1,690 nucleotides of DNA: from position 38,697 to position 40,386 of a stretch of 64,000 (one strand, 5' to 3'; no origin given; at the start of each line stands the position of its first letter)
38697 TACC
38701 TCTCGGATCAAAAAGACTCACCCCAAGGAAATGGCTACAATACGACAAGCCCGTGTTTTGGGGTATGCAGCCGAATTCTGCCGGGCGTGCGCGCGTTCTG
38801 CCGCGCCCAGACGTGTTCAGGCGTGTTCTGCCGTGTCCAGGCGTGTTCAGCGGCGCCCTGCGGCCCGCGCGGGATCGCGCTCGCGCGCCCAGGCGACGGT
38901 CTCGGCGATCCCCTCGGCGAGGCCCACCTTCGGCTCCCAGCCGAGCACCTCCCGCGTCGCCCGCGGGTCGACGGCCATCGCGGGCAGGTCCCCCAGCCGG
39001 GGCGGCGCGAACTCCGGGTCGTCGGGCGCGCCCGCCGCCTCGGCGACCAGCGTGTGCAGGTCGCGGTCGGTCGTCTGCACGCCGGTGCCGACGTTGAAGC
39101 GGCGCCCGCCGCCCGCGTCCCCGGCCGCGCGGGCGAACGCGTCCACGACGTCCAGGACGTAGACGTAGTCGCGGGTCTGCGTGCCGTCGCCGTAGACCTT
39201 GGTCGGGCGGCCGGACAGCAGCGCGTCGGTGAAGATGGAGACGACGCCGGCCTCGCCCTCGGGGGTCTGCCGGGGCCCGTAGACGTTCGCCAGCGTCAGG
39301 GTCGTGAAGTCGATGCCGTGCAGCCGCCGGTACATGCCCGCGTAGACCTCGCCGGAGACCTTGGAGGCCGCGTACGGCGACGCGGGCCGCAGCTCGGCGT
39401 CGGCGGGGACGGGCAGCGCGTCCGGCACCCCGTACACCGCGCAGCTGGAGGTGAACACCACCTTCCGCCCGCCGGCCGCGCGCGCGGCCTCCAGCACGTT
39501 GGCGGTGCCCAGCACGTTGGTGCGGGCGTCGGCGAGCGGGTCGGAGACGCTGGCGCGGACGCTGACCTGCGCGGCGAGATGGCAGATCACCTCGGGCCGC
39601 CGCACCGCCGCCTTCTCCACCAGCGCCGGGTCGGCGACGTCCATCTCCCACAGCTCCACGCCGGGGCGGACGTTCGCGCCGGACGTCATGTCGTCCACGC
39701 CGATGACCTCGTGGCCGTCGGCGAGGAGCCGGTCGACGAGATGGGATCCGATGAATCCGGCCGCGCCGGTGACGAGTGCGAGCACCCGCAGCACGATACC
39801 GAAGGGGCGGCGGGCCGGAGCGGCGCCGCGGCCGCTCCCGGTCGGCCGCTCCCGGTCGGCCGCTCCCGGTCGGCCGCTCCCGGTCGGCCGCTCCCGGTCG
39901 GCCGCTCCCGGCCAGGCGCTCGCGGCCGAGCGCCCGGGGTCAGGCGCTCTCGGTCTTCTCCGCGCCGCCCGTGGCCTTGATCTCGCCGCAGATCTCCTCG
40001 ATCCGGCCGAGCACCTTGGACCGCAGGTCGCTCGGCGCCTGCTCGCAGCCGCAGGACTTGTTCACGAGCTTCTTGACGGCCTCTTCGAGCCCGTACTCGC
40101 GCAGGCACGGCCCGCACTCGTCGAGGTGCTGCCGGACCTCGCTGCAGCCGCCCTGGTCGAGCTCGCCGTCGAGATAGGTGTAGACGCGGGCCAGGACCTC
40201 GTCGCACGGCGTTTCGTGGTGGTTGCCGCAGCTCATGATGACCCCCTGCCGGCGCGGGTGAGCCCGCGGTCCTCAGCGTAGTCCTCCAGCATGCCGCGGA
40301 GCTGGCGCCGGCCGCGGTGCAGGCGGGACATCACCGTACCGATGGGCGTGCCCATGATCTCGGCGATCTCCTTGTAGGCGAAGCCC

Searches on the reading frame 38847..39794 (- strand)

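Call 7: search_protein_families(library=pfam, proteins=[window:38847-39794:-], max_evalue=0.01)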
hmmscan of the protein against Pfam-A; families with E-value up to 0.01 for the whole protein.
window:38847-39794:- (315 aa): 8 families
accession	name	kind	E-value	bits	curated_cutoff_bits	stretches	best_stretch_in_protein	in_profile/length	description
PF01370.27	Epimerase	-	5.3e-62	209.8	20.9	1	6-236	1-240/240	NAD dependent epimerase/dehydratase family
PF16363.11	GDP_Man_Dehyd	-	1.1e-53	183.2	27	1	7-299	1-332/332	GDP-mannose 4,6 dehydratase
PF01073.25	3Beta_HSD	-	8.2e-17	61.6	22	1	7-223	1-228/280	3-beta hydroxysteroid dehydrogenase/isomerase family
PF04321.23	RmlD_sub_bind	-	1.2e-14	54.5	27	1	7-152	4-136/287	RmlD substrate binding domain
PF13460.12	NAD_binding_10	-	4.9e-13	49.8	27.2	1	10-147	1-126/184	NAD(P)H-binding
PF07993.18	NAD_binding_4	-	5.1e-12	45.9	20.1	1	67-223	89-257/258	Male sterility protein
PF02719.21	Polysacc_synt_2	-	2.3e-09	37.3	20.2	1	7-117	2-128/293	Polysaccharide biosynthesis protein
PF05368.20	NmrA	-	0.00025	21.2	27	1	7-114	6-104/298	NmrA-like family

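Call 8: search_protein_families(library=ncbifam, proteins=[window:38847-39794:-], max_evalue=0.01)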
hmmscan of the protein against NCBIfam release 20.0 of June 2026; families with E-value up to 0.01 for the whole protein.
window:38847-39794:- (315 aa): 48 families (the best 25 are shown)
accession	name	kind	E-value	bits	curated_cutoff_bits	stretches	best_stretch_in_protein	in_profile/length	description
TIGR01181.1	dTDP_gluc_dehyt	equivalog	3.4e-46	157.8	365.1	1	7-306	3-314/321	dTDP-glucose 4,6-dehydratase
TIGR01179.1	galE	equivalog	4.8e-45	153.8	262.3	1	7-306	3-328/332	UDP-glucose 4-epimerase GalE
TIGR04180.1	EDH_00030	hypoth_equivalog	3.9e-41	141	475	1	7-289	2-295/297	NAD-dependent 4,6-dehydratase LegB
NF011728.1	PRK15181.1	equivalog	1.4e-30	106.5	760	1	7-304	19-338/348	Vi polysaccharide biosynthesis UDP-N-acetylglucosaminuronic acid C-4 epimerase TviC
NF007956.0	PRK10675.1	subfamily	1e-28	100.4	394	2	6-148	3-156/338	UDP-glucose 4-epimerase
NF007490.0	PRK10084.1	subfamily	1.3e-26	93.4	649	2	134-303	160-334/361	dTDP-glucose 4,6-dehydratase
NF007582.0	PRK10217.1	equivalog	2.7e-25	89.2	698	1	7-302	5-330/355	dTDP-glucose 4,6-dehydratase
TIGR02197.1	heptose_epim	equivalog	3.4e-25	88.9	274.6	1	7-261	2-267/316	ADP-glyceromanno-heptose 6-epimerase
NF043036.1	ErythonDh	equivalog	1.3e-22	80.4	325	1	7-169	4-177/321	D-erythronate dehydrogenase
NF047922.1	GDPFucSynFcl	equivalog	7.8e-21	74.8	500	1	8-303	7-301/308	GDP-L-fucose synthase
TIGR03466.1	HpnA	hypoth_equivalog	4.2e-20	71.9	367.65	1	6-134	3-129/327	hopanoid-associated sugar epimerase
TIGR02622.1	CDP_4_6_dhtase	equivalog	2e-18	66.6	278.45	1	7-157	8-170/352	CDP-glucose 4,6-dehydratase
NF042422.1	oxyalk_red_OleD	equivalog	1.3e-16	60.9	580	1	7-258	4-254/329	2-alkyl-3-oxoalkanoate reductase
NF052578.1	StrlDmthSdmBMthl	equivalog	5.2e-15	56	600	1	6-267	3-258/328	sterol demethylase protein SdmB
TIGR01472.1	gmd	equivalog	4.2e-14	52.5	415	1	5-220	2-235/342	GDP-mannose 4,6-dehydratase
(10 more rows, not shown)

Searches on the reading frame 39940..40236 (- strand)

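Call 7: search_protein_families(library=pfam, proteins=[window:39940-40236:-], max_evalue=0.01)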
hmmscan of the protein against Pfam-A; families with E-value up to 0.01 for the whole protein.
window:39940-40236:- (98 aa): 1 family
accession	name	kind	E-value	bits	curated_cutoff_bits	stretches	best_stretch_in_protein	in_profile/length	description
PF13490.11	zf-HC2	-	1.3e-10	41.6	22.2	1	11-44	1-34/35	Putative zinc-finger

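Call 8: search_protein_families(library=ncbifam, proteins=[window:39940-40236:-], max_evalue=0.01)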
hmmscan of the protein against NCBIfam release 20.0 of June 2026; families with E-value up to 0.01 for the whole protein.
window:39940-40236:- (98 aa): 2 families
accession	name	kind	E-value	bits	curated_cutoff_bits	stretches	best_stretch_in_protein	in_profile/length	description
TIGR03988.1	antisig_RsrA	equivalog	2.2e-30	104.5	62.5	1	11-82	2-73/77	mycothiol system anti-sigma-R factor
NF052375.1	antisigma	equivalog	0.0017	18.4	100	1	21-81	5-64/217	anti-sigma factor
